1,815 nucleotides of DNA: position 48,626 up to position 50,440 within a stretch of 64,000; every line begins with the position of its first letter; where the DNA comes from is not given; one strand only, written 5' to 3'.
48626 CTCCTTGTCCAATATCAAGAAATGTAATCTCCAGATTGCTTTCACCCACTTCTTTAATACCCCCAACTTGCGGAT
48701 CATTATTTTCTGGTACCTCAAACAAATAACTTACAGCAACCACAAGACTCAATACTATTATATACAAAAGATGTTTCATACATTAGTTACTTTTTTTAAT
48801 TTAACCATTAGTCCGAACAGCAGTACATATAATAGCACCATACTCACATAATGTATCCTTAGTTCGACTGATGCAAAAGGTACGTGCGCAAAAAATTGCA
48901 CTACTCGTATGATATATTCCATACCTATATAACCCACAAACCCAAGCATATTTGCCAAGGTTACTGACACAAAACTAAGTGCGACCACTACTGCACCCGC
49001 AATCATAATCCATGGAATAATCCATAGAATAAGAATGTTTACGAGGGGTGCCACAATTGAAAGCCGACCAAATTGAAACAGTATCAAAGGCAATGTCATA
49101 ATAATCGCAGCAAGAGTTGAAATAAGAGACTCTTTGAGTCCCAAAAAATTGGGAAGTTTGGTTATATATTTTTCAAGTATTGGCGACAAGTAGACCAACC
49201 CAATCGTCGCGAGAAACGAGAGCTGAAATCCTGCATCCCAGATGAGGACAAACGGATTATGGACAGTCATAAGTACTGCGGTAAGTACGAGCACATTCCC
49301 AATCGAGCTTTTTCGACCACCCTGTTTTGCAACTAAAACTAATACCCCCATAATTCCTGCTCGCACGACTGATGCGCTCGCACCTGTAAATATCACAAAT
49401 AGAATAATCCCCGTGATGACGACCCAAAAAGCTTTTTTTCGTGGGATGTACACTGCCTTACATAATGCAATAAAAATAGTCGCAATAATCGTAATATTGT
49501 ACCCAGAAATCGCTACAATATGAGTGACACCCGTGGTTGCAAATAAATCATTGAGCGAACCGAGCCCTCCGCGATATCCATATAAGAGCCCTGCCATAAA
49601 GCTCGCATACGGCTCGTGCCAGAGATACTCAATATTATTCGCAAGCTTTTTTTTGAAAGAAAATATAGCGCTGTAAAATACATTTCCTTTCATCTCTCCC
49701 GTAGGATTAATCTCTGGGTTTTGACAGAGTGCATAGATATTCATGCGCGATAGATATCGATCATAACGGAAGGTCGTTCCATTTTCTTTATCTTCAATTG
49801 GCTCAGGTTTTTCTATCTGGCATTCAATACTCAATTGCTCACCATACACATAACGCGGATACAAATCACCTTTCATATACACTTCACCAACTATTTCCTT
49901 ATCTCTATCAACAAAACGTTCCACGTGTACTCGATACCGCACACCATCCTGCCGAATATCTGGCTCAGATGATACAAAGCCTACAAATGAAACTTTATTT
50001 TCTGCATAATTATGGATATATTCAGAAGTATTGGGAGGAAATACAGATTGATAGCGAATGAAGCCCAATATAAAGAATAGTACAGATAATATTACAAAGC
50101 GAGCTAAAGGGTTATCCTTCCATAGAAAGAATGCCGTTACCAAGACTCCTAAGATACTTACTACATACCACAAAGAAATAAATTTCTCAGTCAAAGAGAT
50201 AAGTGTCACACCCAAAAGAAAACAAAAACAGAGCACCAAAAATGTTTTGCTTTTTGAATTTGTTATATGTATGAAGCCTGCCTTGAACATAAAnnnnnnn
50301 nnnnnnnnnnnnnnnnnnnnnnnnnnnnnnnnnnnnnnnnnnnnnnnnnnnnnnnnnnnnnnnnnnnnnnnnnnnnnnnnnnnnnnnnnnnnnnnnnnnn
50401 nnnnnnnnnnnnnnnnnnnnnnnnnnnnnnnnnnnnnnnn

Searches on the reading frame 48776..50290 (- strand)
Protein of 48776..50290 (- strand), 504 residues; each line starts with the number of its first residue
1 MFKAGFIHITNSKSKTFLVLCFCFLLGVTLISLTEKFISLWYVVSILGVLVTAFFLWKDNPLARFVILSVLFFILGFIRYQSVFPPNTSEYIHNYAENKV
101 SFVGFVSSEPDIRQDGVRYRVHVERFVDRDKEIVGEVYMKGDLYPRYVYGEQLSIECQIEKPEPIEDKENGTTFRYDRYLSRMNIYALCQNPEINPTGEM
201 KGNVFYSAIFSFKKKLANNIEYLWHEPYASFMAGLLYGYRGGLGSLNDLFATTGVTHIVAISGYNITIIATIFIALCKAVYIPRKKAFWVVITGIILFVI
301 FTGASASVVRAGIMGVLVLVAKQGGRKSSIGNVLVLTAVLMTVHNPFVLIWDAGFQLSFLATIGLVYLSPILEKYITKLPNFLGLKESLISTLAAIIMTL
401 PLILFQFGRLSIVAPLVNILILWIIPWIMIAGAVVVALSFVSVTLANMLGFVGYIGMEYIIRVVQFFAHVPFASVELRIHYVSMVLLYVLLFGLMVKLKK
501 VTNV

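Call 99: search_protein_families(library=pfam, proteins=[window:48776-50290:-], max_evalue=0.00001)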
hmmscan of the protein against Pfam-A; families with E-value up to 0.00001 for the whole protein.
window:48776-50290:- (504 aa): 2 families
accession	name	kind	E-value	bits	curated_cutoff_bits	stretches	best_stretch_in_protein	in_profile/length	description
PF03772.21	Competence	-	2.4e-49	168.6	23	1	235-497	1-265/270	Competence protein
PF13567.11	DUF4131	-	4.6e-16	59.4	31.6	1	39-187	6-155/165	Domain of unknown function (DUF4131)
